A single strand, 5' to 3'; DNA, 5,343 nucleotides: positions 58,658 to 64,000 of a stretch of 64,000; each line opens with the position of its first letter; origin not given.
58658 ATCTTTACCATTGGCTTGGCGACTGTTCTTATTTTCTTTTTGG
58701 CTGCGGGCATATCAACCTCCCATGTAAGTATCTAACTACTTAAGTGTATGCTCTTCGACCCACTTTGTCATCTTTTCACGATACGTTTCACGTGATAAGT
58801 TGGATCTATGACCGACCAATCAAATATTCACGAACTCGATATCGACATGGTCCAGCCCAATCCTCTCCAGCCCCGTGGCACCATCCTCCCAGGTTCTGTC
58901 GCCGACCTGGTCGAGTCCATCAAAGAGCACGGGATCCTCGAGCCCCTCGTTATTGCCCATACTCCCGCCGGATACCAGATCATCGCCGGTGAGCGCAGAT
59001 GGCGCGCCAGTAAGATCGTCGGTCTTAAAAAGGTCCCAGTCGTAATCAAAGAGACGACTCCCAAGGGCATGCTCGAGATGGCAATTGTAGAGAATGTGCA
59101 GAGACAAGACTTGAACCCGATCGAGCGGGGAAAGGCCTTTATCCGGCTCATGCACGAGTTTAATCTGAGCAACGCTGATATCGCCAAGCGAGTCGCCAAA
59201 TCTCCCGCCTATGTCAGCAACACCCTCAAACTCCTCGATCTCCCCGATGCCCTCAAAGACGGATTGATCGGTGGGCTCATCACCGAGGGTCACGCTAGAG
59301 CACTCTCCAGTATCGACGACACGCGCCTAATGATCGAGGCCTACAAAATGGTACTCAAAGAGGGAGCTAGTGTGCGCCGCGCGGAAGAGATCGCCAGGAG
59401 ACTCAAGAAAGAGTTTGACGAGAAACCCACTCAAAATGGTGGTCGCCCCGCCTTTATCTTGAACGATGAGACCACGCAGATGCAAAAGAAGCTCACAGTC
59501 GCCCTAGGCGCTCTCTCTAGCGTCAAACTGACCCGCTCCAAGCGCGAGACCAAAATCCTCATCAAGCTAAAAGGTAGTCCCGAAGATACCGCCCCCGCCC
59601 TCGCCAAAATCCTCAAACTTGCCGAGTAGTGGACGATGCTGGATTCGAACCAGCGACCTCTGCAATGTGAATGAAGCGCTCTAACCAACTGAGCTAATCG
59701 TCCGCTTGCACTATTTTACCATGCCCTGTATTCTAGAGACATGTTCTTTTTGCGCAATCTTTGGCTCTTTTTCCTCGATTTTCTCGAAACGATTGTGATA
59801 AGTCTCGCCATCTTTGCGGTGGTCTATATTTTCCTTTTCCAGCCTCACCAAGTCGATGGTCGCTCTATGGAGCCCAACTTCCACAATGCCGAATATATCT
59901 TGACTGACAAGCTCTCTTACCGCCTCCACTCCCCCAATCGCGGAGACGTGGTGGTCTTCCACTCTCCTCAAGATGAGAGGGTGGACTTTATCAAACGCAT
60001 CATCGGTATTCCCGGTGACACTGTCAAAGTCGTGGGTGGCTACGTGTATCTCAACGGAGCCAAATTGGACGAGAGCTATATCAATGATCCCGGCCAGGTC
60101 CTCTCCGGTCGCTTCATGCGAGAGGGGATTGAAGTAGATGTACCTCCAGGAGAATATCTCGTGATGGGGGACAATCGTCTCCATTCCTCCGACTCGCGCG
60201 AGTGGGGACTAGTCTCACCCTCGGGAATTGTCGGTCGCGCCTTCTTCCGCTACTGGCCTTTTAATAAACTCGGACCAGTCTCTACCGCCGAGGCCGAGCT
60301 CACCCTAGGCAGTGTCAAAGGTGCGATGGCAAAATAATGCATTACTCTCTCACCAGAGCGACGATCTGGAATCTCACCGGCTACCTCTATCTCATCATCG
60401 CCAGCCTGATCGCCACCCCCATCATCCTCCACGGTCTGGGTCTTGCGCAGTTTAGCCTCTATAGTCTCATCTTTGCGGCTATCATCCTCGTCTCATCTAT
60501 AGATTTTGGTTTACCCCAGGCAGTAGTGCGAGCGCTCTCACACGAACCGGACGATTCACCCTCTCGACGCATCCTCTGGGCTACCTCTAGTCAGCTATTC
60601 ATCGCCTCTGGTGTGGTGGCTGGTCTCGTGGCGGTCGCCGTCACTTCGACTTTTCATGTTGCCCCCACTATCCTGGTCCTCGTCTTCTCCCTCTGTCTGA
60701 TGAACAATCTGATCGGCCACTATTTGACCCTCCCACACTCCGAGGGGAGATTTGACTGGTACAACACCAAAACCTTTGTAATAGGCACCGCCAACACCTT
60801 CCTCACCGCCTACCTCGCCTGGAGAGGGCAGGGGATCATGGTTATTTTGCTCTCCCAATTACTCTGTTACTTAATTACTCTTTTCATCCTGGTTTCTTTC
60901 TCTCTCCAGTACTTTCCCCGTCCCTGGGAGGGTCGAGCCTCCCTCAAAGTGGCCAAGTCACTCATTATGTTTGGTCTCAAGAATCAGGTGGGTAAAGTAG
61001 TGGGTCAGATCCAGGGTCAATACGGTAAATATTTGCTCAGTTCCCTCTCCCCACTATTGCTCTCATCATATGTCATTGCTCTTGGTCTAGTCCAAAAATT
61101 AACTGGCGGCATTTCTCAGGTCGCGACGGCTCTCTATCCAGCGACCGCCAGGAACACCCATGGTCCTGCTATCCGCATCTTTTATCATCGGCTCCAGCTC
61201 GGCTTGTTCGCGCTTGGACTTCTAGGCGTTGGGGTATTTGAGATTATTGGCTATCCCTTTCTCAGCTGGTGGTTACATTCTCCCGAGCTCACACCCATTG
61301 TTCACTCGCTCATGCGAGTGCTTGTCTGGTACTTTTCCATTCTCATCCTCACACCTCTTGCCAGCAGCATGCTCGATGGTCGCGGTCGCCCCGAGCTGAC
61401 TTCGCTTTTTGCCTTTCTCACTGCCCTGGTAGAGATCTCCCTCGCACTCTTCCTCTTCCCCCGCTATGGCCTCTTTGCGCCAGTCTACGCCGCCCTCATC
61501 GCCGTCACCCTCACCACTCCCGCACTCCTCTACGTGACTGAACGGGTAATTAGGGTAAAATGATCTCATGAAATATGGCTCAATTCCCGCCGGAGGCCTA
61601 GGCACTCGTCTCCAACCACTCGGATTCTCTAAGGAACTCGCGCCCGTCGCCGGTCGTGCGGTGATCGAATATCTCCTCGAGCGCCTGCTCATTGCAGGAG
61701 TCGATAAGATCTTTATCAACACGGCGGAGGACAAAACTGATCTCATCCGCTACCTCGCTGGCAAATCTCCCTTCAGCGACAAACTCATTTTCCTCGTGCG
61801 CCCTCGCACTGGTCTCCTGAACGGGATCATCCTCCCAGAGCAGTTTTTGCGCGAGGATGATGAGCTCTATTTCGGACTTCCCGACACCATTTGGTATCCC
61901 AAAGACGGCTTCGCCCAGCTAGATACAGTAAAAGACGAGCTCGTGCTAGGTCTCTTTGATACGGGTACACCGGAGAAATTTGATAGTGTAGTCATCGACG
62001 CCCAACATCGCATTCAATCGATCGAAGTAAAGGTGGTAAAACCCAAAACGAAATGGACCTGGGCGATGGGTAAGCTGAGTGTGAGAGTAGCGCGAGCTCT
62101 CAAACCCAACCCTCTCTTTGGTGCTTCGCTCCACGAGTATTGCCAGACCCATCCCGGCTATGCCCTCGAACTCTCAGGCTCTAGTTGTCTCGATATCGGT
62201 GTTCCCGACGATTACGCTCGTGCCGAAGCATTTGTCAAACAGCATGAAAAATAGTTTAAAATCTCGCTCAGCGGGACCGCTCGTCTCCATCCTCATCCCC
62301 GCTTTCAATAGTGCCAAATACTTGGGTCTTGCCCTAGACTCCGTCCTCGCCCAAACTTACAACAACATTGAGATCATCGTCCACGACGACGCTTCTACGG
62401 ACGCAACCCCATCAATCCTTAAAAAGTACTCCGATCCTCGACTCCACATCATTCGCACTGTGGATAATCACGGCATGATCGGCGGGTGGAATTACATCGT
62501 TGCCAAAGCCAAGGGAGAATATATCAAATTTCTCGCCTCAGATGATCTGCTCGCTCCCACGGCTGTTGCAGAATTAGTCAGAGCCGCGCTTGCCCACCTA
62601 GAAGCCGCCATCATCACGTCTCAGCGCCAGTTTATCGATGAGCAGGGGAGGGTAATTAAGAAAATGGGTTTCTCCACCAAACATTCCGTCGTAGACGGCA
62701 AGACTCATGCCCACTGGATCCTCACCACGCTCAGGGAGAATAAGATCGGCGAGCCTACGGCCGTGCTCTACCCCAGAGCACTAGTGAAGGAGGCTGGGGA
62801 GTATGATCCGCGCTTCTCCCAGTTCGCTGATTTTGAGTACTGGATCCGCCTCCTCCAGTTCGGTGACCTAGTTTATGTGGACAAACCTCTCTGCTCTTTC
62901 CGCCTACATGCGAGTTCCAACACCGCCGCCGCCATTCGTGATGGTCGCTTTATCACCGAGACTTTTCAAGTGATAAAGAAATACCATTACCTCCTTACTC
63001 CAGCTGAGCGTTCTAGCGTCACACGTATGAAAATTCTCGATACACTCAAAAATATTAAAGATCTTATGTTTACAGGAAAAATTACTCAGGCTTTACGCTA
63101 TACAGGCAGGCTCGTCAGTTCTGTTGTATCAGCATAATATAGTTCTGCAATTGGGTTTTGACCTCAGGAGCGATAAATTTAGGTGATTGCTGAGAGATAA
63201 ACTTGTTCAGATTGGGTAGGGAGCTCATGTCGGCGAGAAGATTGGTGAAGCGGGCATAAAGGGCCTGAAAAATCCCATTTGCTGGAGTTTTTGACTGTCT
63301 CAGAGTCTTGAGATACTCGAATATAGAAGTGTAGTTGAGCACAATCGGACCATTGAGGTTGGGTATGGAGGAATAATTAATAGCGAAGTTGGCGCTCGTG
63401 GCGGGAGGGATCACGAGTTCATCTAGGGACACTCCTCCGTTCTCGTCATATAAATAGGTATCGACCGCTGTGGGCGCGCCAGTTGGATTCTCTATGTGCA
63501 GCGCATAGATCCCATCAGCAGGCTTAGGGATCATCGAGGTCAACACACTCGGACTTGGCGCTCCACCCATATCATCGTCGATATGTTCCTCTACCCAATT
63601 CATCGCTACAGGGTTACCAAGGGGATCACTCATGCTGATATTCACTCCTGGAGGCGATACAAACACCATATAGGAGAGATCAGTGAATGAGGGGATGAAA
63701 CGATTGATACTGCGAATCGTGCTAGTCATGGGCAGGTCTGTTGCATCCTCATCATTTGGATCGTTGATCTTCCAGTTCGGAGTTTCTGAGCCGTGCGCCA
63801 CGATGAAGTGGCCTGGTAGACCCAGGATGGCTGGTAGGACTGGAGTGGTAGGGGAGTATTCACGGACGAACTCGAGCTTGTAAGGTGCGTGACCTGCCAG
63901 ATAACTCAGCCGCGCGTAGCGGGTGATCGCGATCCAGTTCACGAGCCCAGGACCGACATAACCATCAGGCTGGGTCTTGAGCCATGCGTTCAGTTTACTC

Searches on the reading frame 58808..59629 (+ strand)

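Call 28: search_protein_families(library=pfam, proteins=[window:58808-59629:+], max_evalue=0.001)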
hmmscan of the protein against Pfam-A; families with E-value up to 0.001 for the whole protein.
window:58808-59629:+ (273 aa): 3 families
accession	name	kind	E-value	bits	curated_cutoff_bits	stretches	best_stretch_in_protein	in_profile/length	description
PF02195.25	ParB_N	-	9e-30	103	26.3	1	6-98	2-95/95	ParB N-terminal domain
PF17762.8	HTH_ParB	-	1.7e-27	96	22.6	1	100-200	1-101/102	ParB HTH domain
PF08535.16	KorB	-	0.00012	22.4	22.3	1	119-159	3-43/89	KorB domain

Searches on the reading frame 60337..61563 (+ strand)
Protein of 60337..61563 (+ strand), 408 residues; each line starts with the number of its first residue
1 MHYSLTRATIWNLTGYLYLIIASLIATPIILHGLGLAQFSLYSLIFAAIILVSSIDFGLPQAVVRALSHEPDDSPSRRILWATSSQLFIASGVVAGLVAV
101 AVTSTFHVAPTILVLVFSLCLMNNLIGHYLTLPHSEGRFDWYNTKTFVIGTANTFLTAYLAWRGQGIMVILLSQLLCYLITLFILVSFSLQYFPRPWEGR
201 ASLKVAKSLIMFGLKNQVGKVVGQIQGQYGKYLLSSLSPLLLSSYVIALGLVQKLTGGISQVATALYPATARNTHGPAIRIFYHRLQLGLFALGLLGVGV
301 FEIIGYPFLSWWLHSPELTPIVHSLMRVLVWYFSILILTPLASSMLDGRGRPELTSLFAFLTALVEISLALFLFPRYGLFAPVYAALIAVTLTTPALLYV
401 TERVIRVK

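Call 28: search_protein_families(library=pfam, proteins=[window:60337-61563:+], max_evalue=0.001)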
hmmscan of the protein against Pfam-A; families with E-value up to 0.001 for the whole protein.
window:60337-61563:+ (408 aa): 0 families

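Call 50: search_protein_families(library=pfam, proteins=[window:60337-61563:+], max_evalue=5)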
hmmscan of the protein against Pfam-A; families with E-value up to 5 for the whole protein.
window:60337-61563:+ (408 aa): 2 families
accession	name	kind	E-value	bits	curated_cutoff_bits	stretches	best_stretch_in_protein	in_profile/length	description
PF01554.23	MatE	-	0.001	19.2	24.9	1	233-370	19-159/161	MatE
PF04294.18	VanW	-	0.098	12.6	27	1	251-272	50-71/130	VanW like protein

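Call 52: search_protein_families(library=ncbifam, proteins=[window:60337-61563:+], max_evalue=0.00001)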
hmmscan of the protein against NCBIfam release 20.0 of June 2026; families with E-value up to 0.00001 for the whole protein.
window:60337-61563:+ (408 aa): 0 families

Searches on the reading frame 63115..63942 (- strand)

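Call 50: search_protein_families(library=pfam, proteins=[window:63115-63942:-], max_evalue=5)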
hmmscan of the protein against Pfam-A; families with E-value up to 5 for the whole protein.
window:63115-63942:- (275 aa): 1 family
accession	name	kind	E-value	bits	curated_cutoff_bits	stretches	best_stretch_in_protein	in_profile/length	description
PF18986.5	DUF5719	-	0.19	11.3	26.2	1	148-185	68-108/319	Family of unknown function (DUF5719)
